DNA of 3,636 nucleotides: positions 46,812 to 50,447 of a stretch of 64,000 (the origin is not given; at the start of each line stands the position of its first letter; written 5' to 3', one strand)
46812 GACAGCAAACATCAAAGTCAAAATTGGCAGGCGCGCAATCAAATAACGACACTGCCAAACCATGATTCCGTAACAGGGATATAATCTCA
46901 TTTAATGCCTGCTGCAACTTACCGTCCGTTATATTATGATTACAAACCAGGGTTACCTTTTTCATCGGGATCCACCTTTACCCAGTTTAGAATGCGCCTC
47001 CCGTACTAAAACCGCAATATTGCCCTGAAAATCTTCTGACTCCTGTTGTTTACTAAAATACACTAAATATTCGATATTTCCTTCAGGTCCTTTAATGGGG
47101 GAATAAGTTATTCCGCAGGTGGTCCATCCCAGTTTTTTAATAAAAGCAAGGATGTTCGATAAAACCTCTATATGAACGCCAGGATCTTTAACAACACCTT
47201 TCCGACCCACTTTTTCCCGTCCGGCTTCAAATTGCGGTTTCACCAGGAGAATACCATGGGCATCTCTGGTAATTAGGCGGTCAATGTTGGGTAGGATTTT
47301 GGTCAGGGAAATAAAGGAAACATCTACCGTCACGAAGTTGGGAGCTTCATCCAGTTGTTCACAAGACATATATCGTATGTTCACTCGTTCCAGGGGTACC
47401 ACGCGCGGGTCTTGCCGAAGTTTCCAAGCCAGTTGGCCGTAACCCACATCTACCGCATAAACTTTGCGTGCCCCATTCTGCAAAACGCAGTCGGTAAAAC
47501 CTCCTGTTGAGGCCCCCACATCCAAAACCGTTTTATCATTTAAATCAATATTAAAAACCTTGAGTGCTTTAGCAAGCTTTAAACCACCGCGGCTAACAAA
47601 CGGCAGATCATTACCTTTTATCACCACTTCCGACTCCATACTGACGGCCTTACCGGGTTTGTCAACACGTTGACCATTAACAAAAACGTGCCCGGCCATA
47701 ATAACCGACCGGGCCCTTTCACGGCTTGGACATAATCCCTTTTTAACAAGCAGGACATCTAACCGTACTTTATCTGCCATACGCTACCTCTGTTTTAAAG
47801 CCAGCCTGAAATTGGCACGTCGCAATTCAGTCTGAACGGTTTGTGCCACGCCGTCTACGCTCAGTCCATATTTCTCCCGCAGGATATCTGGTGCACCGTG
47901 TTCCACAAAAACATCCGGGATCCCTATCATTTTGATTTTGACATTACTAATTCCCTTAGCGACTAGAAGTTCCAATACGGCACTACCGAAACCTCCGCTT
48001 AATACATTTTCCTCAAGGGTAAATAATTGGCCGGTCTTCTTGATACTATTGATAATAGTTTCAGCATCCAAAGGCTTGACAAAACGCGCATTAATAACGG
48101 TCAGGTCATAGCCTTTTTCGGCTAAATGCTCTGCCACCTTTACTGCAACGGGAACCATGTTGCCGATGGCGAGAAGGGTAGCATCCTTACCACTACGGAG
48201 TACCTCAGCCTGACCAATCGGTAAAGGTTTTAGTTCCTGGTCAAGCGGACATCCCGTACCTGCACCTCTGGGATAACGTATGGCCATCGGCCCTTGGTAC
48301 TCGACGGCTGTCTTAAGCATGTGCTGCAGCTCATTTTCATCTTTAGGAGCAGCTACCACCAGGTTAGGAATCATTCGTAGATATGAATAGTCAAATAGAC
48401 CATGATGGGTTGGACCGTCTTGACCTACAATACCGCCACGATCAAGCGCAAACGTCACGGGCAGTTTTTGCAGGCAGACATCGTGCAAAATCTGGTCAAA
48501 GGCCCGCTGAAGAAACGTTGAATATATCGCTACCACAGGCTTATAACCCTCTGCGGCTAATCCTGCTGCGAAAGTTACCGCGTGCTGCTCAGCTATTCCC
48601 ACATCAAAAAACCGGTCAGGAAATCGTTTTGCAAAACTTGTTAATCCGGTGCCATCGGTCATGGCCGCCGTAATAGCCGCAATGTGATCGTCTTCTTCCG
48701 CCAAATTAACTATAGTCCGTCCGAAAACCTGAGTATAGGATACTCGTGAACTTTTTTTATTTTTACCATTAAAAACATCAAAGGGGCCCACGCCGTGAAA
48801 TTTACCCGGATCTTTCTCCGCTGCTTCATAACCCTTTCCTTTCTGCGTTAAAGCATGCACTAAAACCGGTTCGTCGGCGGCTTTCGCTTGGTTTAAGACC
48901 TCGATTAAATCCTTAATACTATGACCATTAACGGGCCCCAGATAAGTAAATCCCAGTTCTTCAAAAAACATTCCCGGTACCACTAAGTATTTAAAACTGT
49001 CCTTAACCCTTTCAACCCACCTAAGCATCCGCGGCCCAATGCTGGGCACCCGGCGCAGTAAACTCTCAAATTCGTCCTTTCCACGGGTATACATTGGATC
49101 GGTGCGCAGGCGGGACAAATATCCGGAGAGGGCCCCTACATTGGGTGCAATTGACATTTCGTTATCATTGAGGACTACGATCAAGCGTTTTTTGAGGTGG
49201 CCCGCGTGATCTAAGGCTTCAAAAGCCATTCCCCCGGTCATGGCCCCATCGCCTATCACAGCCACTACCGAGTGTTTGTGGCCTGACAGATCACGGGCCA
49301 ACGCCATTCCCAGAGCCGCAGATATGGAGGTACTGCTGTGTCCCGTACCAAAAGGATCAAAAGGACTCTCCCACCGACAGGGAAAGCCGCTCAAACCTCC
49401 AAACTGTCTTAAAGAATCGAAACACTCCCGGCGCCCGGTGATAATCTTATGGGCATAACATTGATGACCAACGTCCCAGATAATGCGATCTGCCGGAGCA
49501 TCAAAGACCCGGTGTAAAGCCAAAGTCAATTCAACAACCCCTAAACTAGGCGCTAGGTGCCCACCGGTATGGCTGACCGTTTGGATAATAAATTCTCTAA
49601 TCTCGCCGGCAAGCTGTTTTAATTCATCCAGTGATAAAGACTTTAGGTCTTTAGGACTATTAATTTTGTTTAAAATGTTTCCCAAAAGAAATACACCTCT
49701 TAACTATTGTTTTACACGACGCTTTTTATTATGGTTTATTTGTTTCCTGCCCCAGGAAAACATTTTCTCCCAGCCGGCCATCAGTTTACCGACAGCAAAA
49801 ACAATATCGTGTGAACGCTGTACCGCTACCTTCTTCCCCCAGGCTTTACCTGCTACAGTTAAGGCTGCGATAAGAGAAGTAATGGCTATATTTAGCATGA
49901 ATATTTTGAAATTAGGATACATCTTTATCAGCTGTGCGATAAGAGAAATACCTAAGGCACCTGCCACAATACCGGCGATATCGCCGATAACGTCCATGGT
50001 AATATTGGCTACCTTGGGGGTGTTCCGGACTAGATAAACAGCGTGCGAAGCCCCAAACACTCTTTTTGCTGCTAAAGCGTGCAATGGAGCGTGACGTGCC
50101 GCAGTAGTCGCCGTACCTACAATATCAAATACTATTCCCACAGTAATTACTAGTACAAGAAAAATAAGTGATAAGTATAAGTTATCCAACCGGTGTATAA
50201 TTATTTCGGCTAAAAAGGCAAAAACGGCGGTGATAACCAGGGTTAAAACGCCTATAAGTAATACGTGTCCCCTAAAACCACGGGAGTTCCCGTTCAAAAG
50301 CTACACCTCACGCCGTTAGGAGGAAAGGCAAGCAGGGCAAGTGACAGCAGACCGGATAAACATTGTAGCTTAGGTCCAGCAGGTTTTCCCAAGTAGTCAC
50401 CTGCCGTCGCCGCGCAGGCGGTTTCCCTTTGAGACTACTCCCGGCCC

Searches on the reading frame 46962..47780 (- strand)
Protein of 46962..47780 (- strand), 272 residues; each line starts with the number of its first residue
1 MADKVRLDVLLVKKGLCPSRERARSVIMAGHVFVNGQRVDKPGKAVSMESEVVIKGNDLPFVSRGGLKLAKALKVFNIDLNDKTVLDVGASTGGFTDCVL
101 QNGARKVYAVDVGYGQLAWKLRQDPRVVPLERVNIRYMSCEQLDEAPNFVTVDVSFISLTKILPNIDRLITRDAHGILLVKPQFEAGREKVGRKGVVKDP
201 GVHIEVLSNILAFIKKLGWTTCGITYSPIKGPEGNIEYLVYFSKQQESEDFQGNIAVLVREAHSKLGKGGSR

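Call 4: search_protein_families(library=pfam, proteins=[window:46962-47780:-])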
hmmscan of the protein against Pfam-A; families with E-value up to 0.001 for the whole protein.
window:46962-47780:- (272 aa): 4 families
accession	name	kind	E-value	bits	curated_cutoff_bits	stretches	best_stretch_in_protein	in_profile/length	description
PF01728.25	FtsJ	-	6.7e-48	163.4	24.1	1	61-243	1-180/181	FtsJ-like methyltransferase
PF01479.30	S4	-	3e-15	56.1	22.8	1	5-52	1-48/48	S4 domain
PF22421.1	SYY_C-terminal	-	7.3e-06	26.2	27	1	4-50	18-64/83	Tyrosine--tRNA ligase SYY-like C-terminal domain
PF13275.11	S4_2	-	0.00093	19.5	24.6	0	4-57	7-60/65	S4 domain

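Call 5: search_protein_families(library=ncbifam, proteins=[window:46962-47780:-])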
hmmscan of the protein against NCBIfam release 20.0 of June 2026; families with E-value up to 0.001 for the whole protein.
window:46962-47780:- (272 aa): 8 families
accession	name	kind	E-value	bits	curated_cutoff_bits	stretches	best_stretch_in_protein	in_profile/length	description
TIGR00478.1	tly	subfamily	9.3e-88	293.4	185.8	1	6-237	1-228/228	TlyA family rRNA (cytidine-2'-O)-methyltransferase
NF049952.1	23rRNACMtaseTlyA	equivalog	4.4e-63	212.9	250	1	6-244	2-236/236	23S rRNA (cytidine-2'-O)-methyltransferase TlyA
TIGR01017.1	rpsD_bact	equivalog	5.2e-09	36.1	177.2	1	5-58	90-143/200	30S ribosomal protein S4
NF003139.0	PRK04051.1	equivalog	6.2e-09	35.9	138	1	6-55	104-153/179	30S ribosomal protein S4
NF003717.0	PRK05327.1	equivalog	2.8e-07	30.6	116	1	6-55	93-142/202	30S ribosomal protein S4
TIGR01018.1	uS4_arch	equivalog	1.3e-06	28.4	82.25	1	6-54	105-153/162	30S ribosomal protein S4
NF043040.1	corrin_prot_MT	hypoth_equivalog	0.00011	21.8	180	1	62-178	22-139/216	corrinoid protein-associated methyltransferase CpaM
NF007673.0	PRK10348.1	equivalog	0.00095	19.3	148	0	2-58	6-62/133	ribosome-associated heat shock protein Hsp15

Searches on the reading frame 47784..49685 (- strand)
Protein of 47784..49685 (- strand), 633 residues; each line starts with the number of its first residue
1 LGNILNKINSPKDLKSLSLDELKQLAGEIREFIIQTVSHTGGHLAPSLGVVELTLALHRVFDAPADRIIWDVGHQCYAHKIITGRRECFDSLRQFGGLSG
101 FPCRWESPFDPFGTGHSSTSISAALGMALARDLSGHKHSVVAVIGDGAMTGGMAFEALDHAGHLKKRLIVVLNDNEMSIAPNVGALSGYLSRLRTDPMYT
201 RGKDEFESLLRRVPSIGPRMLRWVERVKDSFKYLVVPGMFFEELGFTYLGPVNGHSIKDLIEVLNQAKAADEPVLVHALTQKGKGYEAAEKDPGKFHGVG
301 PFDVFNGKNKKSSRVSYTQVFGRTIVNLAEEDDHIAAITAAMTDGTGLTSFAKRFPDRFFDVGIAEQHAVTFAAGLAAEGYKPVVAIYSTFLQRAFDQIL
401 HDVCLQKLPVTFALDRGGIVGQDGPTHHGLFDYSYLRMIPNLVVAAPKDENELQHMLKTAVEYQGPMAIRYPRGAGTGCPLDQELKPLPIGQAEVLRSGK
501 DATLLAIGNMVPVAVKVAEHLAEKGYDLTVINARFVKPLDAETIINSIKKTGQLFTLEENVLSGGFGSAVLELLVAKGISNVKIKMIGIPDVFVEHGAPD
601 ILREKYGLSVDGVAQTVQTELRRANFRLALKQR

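Call 4: search_protein_families(library=pfam, proteins=[window:47784-49685:-])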
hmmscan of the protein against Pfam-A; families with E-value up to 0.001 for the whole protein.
window:47784-49685:- (633 aa): 6 families
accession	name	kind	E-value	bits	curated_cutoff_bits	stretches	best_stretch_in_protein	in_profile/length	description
PF13292.11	DXP_synthase_N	-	3.9e-126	420.4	21.2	1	5-280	1-274/274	1-deoxy-D-xylulose-5-phosphate synthase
PF02779.29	Transket_pyr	-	1.4e-52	178.3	27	1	315-475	3-171/174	Transketolase, pyrimidine binding domain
PF02780.25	Transketolase_C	-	2e-35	121.8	25.9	1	491-613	1-124/124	Transketolase, C-terminal domain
PF02775.26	TPP_enzyme_C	-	3.8e-07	30.5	21.9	1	112-177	25-84/151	Thiamine pyrophosphate enzyme, C-terminal TPP binding domain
PF00456.26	Transketolase_N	-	1.8e-06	27.6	22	1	66-183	56-191/334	Transketolase, thiamine diphosphate binding domain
PF00676.26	E1_dh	-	0.00013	21.5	22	1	117-179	103-165/300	Dehydrogenase E1 component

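Call 5: search_protein_families(library=ncbifam, proteins=[window:47784-49685:-])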
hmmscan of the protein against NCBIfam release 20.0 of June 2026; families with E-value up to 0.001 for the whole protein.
window:47784-49685:- (633 aa): 11 families
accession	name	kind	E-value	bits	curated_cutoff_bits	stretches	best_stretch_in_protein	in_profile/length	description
TIGR00204.1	dxs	equivalog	9.9e-264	876.5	465.95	1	6-621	2-615/616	1-deoxy-D-xylulose-5-phosphate synthase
NF003933.0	PRK05444.2-2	equivalog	1.4e-184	615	395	1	3-620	6-604/606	1-deoxy-D-xylulose-5-phosphate synthase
NF008968.0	PRK12315.1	subfamily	2.9e-164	547.5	510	2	240-619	203-579/582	1-deoxy-D-xylulose-5-phosphate synthase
NF004559.0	PRK05899.2-5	equivalog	1.3e-73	248.3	488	3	310-621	313-624/627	transketolase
NF004556.0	PRK05899.2-2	equivalog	3e-45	154.6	575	2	312-621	319-638/639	transketolase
NF006667.0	PRK09212.1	subfamily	2.3e-27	95.7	321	1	356-583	50-285/327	pyruvate dehydrogenase complex E1 component subunit beta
NF008854.0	PRK11892.1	equivalog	2.7e-25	89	454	1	357-579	189-420/464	pyruvate dehydrogenase complex E1 component subunit beta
TIGR00232.1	tktlase_bact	equivalog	9.5e-22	77.1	682.25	2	355-542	394-583/654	transketolase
NF004558.0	PRK05899.2-4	equivalog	1.9e-18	66.2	788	2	350-559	384-598/651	transketolase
TIGR03181.1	PDH_E1_alph_x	equivalog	2.1e-08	33.5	411.35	1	119-180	126-187/341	pyruvate dehydrogenase (acetyl-transferring) E1 component subunit alpha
TIGR03182.1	PDH_E1_alph_y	equivalog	3.6e-06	26.1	393.85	1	115-179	110-174/315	pyruvate dehydrogenase (acetyl-transferring) E1 component subunit alpha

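Call 61: find_homologous_proteins(query=window:47784-49685:-, max_evalue=1e-100)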
Query window:47784-49685:- (633 aa): 8000 proteins with E <= 1e-100 among 8000 candidates; the best 120 are listed.
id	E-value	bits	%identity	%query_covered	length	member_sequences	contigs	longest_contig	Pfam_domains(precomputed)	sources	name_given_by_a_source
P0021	0.0e+0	1436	100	100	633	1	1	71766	PF02775.27,PF13292.12,PF02780.26,PF02779.30,PF00456.27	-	-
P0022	0.0e+0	1046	72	100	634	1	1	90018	PF02775.27,PF13292.12,PF00676.26,PF02780.26,PF02779.30,PF00456.27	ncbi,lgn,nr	ncbi:MAG: 1-deoxy-D-xylulose-5-phosphate synthase [Desulforudis sp.]|nr:MAG: 1-deoxy-D-xylulose-5-ph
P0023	0.0e+0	1045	72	100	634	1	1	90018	PF02775.27,PF13292.12,PF00676.26,PF02780.26,PF02779.30,PF00456.27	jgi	-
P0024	0.0e+0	1045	72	100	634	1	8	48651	PF02775.27,PF13292.12,PF00676.26,PF02780.26,PF02779.30,PF00456.27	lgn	-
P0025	0.0e+0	1044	72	100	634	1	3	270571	PF02775.27,PF13292.12,PF00676.26,PF02780.26,PF02779.30,PF00456.27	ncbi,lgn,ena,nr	ncbi:MAG: 1-deoxy-D-xylulose-5-phosphate synthase [Clostridia bacterium]|nr:1-deoxy-D-xylulose-5-pho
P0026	0.0e+0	1043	73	98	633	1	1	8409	PF02775.27,PF13292.12,PF00676.26,PF02780.26,PF02779.30,PF00456.27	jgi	-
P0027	0.0e+0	1037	72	100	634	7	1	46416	PF02775.27,PF13292.12,PF00676.26,PF02780.26,PF02779.30,PF00456.27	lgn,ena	-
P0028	0.0e+0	1028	71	100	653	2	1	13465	PF02775.27,PF13292.12,PF02780.26,PF02779.30,PF00456.27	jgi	-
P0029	0.0e+0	1027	71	100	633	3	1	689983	PF02775.27,PF13292.12,PF00676.26,PF02780.26,PF02779.30,PF00456.27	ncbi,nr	ncbi:MAG: 1-deoxy-D-xylulose-5-phosphate synthase [Bacillota bacterium]|nr:1-deoxy-D-xylulose-5-phos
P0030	0.0e+0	1026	71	99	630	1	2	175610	PF02775.27,PF13292.12,PF00676.26,PF02780.26,PF02779.30,PF00456.27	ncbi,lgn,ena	-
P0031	0.0e+0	1022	70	99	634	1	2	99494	PF02775.27,PF13292.12,PF02780.26,PF02779.30,PF00456.27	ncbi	ncbi:MAG: 1-deoxy-D-xylulose-5-phosphate synthase [Bacillota bacterium]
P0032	0.0e+0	1021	70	99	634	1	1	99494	PF02775.27,PF13292.12,PF02780.26,PF02779.30,PF00456.27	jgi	-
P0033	0.0e+0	1019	70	99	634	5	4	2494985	PF02775.27,PF13292.12,PF02780.26,PF02779.30,PF00456.27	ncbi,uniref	ncbi:1-deoxy-D-xylulose-5-phosphate synthase [Desulforudis sp. 1088]|uniref:1-deoxy-D-xylulose-5-pho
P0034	0.0e+0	1017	72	97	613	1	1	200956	PF02775.27,PF13292.12,PF00676.26,PF02780.26,PF02779.30,PF00456.27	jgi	jgi:1-deoxy-D-xylulose-5-phosphate synthase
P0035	0.0e+0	1016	69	100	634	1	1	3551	PF02775.27,PF13292.12,PF02780.26,PF02779.30,PF00456.27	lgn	-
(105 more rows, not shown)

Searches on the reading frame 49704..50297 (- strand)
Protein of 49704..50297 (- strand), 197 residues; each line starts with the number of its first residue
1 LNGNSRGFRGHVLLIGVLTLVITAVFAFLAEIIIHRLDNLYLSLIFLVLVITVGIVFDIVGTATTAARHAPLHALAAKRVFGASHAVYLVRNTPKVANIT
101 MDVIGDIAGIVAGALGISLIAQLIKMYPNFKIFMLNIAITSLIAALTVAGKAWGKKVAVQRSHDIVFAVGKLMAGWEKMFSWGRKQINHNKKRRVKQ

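Call 4: search_protein_families(library=pfam, proteins=[window:49704-50297:-])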
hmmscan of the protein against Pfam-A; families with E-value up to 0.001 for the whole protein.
window:49704-50297:- (197 aa): 1 family
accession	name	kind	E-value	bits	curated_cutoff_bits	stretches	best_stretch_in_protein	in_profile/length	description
PF01595.25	CNNM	-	4.6e-05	23.6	28.4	1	47-183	3-134/181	Cyclin M transmembrane N-terminal domain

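Call 5: search_protein_families(library=ncbifam, proteins=[window:49704-50297:-])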
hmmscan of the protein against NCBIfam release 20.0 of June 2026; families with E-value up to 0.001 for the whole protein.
window:49704-50297:- (197 aa): 0 families

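Call 14: find_homologous_proteins(query=window:49704-50297:-, max_evalue=0.00001)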
Query window:49704-50297:- (197 aa): 20 proteins with E <= 0.00001 among 2065 candidates.
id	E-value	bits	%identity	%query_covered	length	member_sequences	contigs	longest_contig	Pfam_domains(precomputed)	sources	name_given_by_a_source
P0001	1.1e-118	412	100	100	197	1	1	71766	-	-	-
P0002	2.7e-53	199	50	97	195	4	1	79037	-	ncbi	ncbi:MAG: hypothetical protein AB1441_00095 [Bacillota bacterium]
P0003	2.1e-52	196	49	98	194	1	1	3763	-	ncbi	-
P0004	5.0e-52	194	49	98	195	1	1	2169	-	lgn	-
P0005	6.1e-49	184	51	92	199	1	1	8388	-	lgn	-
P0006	1.1e-47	180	52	92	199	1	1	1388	-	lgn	-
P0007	8.7e-32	128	39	98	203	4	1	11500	-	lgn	-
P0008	9.1e-32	128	46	68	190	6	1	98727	-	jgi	jgi:CBS domain containing-hemolysin-like protein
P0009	2.6e-31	127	42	81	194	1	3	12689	-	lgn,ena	-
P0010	2.5e-30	124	41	81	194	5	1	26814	-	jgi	-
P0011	3.5e-29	120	43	83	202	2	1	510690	-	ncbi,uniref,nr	ncbi:hypothetical protein [Jeotgalibacillus campisalis]|uniref:CNNM transmembrane domain-containing 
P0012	9.0e-29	119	39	83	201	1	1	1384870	-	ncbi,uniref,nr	ncbi:hypothetical protein E2R51_02625 [Jeotgalibacillus sp. S-D1]|uniref:hypothetical protein n=1 Ta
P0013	1.6e-28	118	44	68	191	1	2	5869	-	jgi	-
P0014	3.5e-26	110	35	95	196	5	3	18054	PF01595.26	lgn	-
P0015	1.2e-25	108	40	80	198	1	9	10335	PF01595.26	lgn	-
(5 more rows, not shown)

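Call 17: find_related_loci(query=A1, collection=genome_contigs, flank=3000)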
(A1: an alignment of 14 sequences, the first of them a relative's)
Query A1 (197 aa) in genome_contigs; peptide patterns used: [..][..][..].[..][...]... (x = any residue, [..] = any of these).
600 stretches matched a pattern (row limit reached: there are more); 594 encode a relative of the query (tblastn E <= 1e-3); the best 80 are kept; 80 distinct loci.
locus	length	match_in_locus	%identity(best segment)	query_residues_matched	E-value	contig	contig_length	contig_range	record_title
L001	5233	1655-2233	43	2-197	3e-48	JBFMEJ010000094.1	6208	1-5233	MAG: Bacillota bacterium isolate MAG242 MAG242_94, whole genome shotgun sequence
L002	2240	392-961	44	2-194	2e-48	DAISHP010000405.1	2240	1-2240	MAG TPA_asm: Bacillota bacterium isolate CTOTU1360 NODE_3083_length_2240_cov_3.442563, whole genome shotgun sequence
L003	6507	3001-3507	46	11-179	4e-42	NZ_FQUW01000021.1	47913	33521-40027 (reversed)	Desulfofundulus australicus DSM 11792, whole genome shotgun sequence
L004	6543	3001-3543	46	11-194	2e-41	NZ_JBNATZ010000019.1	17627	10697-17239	MAG: Desulfofundulus sp. isolate Kamch4342-3A-MB-06 bin6.fa-19, whole genome shotgun sequence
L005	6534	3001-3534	43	12-193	2e-40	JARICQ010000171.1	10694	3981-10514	MAG: Tissierellaceae bacterium isolate cluster2_bin.42 k127_1478430, whole genome shotgun sequence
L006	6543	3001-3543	42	11-195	3e-39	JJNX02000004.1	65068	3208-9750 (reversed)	Peptococcaceae bacterium SCADC1_2_3 contig_4, whole genome shotgun sequence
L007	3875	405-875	42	17-174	2e-38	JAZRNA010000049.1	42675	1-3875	MAG: Clostridia bacterium isolate T1900045414_YK20190104.MAGScoT_cleanbin_000032 SGB_7024_k141_1917176, whole genome sho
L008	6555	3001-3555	37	12-194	5e-38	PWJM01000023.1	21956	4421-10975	MAG: Syntrophomonadaceae bacterium isolate CSSed10_148R1 CS-Sed10-C4069, whole genome shotgun sequence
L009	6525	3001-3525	37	12-186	2e-38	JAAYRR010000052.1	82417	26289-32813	MAG: Bacillota bacterium isolate AS23ysBPME_228 77931_AS23, whole genome shotgun sequence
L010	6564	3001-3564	39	4-193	4e-38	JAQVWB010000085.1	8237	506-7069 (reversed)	MAG: Syntrophomonadaceae bacterium isolate STF1_93 NODE_29979_length_8237_cov_2.832059_Sandtown_F1, whole genome shotgun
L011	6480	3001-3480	39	13-173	3e-38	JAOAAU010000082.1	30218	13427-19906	MAG: Clostridia bacterium isolate SKW158 k141_360036, whole genome shotgun sequence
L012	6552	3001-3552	40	13-195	4e-37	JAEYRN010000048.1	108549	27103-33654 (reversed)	MAG: Bacillota bacterium isolate OH_CBB_61 k127_984046, whole genome shotgun sequence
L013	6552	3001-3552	40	11-197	5e-37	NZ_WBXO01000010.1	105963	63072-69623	Heliorestis acidaminivorans strain DSM 24790 NODE_10_length_105963_cov_21.3754, whole genome shotgun sequence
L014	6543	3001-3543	42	12-197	7e-37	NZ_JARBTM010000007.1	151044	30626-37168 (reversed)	MAG: Anaerosolibacter sp. isolate L_E1_T20_C_bin.128 scaffold_216, whole genome shotgun sequence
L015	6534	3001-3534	37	2-178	2e-36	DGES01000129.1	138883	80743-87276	MAG TPA_asm: Firmicutes bacterium UBA3920 UBA3920_contig_612, whole genome shotgun sequence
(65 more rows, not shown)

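Call 19: find_encoding_contigs(protein=P0001, flank=2000, max_places=3)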
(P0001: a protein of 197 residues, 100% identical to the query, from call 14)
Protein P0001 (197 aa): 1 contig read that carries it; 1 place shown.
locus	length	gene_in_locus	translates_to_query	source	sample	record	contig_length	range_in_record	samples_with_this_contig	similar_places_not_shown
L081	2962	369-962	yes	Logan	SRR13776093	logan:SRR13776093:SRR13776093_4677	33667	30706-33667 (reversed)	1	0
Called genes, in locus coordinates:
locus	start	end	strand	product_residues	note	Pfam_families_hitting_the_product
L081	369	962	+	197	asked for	-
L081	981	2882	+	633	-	PF13292:DXP_synthase_N, PF00456:Transketolase_N (faint), PF02775:TPP_enzyme_C (faint), PF02779:Transket_pyr, PF02780:Transketolase_C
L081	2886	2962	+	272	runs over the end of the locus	PF01479:S4, PF22421:SYY_C-terminal (weak), PF01728:FtsJ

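Call 58: predict_structure(alignment_id=A1)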
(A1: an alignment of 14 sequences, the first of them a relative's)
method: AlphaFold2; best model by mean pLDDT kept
length: 197 residues; sequences in the alignment: 14
mean_pLDDT: 79.5   pTM: 0.67
mean pLDDT of the five models: 79.5, 78.0, 76.3, 74.9, 71.5
residues with pLDDT >= 90: 2; 70-90: 168; 50-70: 22; < 50: 5
segments of 3 or more residues with pLDDT < 50: 1-4
pLDDT, mean of each block of 10 residues (from residue 1): 53 76 77 74 85 89 87 83 87 86 83 83 80 79 87 88 89 83 59 56
secondary structure, 60 per line:
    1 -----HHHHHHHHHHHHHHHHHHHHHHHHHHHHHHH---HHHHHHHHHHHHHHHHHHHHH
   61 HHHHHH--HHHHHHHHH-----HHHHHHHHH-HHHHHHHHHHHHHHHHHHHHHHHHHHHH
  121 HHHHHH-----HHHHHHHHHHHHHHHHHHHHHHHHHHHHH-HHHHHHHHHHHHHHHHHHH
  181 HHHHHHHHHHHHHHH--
elements in order: H6-36 H40-66 H69-77 H83-91 H93-126 H132-160 H162-195

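Call 60: fold_search(model_id=the predicted structure, library=pdb)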
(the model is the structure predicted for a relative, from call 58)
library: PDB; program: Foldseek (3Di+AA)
matches with E <= 10: 70; with E <= 0.001: 0
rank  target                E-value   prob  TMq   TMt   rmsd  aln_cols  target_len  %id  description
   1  7m1t_B                8.3e-03  1.00  0.45  0.30   8.2       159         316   18  Crystal structure of an archaeal CNNM, MtCorB, with C-terminal deletion in complex with Mg2+-ATP (released 2021-06-16)
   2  7m1t_A                5.6e-02  1.00  0.54  0.35   4.3       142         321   17  Crystal structure of an archaeal CNNM, MtCorB, with C-terminal deletion in complex with Mg2+-ATP (released 2021-06-16)
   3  7m1u_B                6.9e-02  0.99  0.42  0.30  12.5       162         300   17  Crystal structure of an archaeal CNNM, MtCorB, R235L mutant with C-terminal deletion (released 2021-06-16)
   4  7m1u_A                1.0e-01  1.00  0.54  0.36   7.1       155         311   18  Crystal structure of an archaeal CNNM, MtCorB, R235L mutant with C-terminal deletion (released 2021-06-16)
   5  7cfg                  7.6e-01  0.92  0.46  0.56   9.4       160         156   16  Structure of the transmembrane domain of the bacterial CNNM/CorC family Mg2+ transporter in complex with Mg2+ (released 2021-02-24)
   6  7cff                  1.1e+00  0.89  0.46  0.56   9.4       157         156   17  Structure of the thermostabilized transmembrane domain of the bacterial CNNM/CorC family Mg2+ transporter in complex wit (released 2021-02-24)
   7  6kkj                  1.1e+00  0.44  0.29  0.20   8.0       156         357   13  Crystal structure of Drug:Proton Antiporter-1 (DHA1) Family SotB, in the inward open conformation (released 2020-07-29)
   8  6kkl                  1.9e+00  0.21  0.26  0.17   8.2       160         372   13  Crystal structure of Drug:Proton Antiporter-1 (DHA1) Family SotB, in the inward conformation (H115N mutant) (released 2020-07-29)
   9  8jtc                  2.4e+00  0.23  0.32  0.19   8.0       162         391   14  Human VMAT2 complex with reserpine (released 2023-11-29)
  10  8ioc_R                3.0e+00  0.07  0.21  0.16  22.2       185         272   14  Cryo-EM structure of the gamma-MSH-bound human melanocortin receptor 3 (MC3R)-Gs complex (released 2023-09-20)
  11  6ivw_A                3.2e+00  0.08  0.21  0.16  27.6       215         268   10  Crystal structure of a bacterial Bestrophin homolog from Klebsiella pneumoniae with a mutation D269A (released 2019-11-13)
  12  8tgh_B                3.3e+00  0.16  0.32  0.20   8.1       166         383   14  VMAT1 dimer with amphetamine and reserpine (released 2024-03-20)
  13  7eja_R                3.5e+00  0.03  0.14  0.11  24.8       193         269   14  Structure of the alpha2A-adrenergic receptor GoA signaling complex bound to dexmedetomidine (released 2022-04-13)
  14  9plo_R                3.8e+00  0.02  0.13  0.10  23.6       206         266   13  Structure of alpha2a adrenergic receptor in complex with Go heterotrimer, scFv16, and N-(5-methylnaphthalen-1-yl)pyrid (released 2025-07-30)
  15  6kki                  4.0e+00  0.15  0.29  0.18   8.2       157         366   17  Crystal structure of Drug:Proton Antiporter-1 (DHA1) Family SotB, in the inward-occluded conformation (released 2020-07-29)
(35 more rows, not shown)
